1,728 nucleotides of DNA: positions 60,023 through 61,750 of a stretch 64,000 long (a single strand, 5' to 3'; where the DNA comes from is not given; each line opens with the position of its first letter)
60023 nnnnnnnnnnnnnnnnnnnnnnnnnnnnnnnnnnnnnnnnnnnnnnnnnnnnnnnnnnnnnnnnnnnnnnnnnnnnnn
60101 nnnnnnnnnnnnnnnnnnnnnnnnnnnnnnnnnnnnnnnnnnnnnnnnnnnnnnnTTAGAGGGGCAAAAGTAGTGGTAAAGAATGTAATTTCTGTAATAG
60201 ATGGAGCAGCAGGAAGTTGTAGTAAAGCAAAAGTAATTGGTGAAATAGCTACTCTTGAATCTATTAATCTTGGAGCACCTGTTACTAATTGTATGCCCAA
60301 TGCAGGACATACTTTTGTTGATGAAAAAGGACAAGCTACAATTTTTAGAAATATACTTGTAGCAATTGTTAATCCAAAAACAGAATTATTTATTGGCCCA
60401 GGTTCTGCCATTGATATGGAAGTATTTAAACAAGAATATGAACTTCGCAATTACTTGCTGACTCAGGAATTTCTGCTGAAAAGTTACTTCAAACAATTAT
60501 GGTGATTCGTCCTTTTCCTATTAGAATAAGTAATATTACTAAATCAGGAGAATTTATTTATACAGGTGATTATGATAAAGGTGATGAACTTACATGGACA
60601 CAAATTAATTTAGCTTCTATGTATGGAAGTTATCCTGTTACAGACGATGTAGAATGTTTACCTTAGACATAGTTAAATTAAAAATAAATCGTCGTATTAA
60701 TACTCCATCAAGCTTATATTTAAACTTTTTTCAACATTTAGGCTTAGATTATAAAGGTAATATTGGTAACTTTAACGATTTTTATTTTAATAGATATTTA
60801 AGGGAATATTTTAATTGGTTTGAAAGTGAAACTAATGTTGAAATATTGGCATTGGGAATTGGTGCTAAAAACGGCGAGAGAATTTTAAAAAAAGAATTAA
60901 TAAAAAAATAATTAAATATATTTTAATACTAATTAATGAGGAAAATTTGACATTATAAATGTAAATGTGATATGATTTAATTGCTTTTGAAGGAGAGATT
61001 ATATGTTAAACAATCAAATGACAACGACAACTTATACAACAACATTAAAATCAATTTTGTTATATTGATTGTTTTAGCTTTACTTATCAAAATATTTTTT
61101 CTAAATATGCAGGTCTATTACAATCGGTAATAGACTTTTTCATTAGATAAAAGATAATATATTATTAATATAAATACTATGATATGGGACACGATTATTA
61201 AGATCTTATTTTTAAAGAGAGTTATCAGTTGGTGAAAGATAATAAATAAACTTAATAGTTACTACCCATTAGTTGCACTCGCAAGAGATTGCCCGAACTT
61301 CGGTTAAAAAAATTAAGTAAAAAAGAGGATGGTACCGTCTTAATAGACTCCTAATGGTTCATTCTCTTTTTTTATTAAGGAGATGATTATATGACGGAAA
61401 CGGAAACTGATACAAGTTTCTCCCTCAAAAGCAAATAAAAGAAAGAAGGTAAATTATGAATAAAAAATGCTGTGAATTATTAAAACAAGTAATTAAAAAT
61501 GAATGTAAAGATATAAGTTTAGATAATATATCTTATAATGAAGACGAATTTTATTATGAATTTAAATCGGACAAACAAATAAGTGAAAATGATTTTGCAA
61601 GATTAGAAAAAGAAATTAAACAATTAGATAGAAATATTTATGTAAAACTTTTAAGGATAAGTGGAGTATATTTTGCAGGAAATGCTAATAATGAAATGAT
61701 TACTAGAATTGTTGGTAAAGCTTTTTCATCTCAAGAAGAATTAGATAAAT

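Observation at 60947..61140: Thr-codon-rich leader peptide plus terminator placed upstream of a Thr T-box: possible dual (ribosome- and tRNA-sensing) control of thrS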

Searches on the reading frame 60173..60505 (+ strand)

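Call 9: search_protein_families(library=pfam, proteins=[window:60173-60505:+])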
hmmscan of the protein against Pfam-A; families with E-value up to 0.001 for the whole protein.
window:60173-60505:+ (110 aa): 1 family
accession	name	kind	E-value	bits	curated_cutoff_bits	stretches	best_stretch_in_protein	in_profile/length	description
PF00709.27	Adenylsucc_synt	-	1e-05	24.9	27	1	42-90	33-80/416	Adenylosuccinate synthetase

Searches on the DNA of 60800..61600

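Call 4: search_rna_families(source=window, start=60800, end=61600, threshold=evalue, max_evalue=10, show_alignments=3)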
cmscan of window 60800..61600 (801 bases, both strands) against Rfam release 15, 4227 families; matches with E-value up to 10: 8.
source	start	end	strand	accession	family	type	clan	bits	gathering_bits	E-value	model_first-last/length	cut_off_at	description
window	61170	61355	+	RF00230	T-box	Cis-reg; leader;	-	63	93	3.2e-13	1-219/219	no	T-box leader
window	61303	61381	+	RF02366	Yfr19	Gene; sRNA;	-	26.2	70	0.15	1-82/82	no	Cyanobacterial functional RNA 19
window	61071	61141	-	RF02153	NBR2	Gene; lncRNA;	-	19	40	4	1-63/63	no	Neighbour of BRCA1 gene 2 converved region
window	61548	61590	+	RF00086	SNORD27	Gene; snRNA; snoRNA; CD-box;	-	18.1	52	4.9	1-71/71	no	Small nucleolar RNA SNORD27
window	61022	61074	+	RF02702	AgvB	Gene; sRNA;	-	17.7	56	1.2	1-62/62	no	Anti GcvB sRNA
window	61316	61375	+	RF03623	mir-1252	Gene; miRNA;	-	17.4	70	6.6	1-65/65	no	mir-1252 microRNA precursor family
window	61337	61382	+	RF01361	CRISPR-DR48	Gene; CRISPR;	-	16.7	50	6.8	1-37/37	no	CRISPR RNA direct repeat element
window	61302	61392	-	RF00908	MIR529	Gene; miRNA;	-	15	75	2.5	1-131/131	no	MIR529 microRNA precursor family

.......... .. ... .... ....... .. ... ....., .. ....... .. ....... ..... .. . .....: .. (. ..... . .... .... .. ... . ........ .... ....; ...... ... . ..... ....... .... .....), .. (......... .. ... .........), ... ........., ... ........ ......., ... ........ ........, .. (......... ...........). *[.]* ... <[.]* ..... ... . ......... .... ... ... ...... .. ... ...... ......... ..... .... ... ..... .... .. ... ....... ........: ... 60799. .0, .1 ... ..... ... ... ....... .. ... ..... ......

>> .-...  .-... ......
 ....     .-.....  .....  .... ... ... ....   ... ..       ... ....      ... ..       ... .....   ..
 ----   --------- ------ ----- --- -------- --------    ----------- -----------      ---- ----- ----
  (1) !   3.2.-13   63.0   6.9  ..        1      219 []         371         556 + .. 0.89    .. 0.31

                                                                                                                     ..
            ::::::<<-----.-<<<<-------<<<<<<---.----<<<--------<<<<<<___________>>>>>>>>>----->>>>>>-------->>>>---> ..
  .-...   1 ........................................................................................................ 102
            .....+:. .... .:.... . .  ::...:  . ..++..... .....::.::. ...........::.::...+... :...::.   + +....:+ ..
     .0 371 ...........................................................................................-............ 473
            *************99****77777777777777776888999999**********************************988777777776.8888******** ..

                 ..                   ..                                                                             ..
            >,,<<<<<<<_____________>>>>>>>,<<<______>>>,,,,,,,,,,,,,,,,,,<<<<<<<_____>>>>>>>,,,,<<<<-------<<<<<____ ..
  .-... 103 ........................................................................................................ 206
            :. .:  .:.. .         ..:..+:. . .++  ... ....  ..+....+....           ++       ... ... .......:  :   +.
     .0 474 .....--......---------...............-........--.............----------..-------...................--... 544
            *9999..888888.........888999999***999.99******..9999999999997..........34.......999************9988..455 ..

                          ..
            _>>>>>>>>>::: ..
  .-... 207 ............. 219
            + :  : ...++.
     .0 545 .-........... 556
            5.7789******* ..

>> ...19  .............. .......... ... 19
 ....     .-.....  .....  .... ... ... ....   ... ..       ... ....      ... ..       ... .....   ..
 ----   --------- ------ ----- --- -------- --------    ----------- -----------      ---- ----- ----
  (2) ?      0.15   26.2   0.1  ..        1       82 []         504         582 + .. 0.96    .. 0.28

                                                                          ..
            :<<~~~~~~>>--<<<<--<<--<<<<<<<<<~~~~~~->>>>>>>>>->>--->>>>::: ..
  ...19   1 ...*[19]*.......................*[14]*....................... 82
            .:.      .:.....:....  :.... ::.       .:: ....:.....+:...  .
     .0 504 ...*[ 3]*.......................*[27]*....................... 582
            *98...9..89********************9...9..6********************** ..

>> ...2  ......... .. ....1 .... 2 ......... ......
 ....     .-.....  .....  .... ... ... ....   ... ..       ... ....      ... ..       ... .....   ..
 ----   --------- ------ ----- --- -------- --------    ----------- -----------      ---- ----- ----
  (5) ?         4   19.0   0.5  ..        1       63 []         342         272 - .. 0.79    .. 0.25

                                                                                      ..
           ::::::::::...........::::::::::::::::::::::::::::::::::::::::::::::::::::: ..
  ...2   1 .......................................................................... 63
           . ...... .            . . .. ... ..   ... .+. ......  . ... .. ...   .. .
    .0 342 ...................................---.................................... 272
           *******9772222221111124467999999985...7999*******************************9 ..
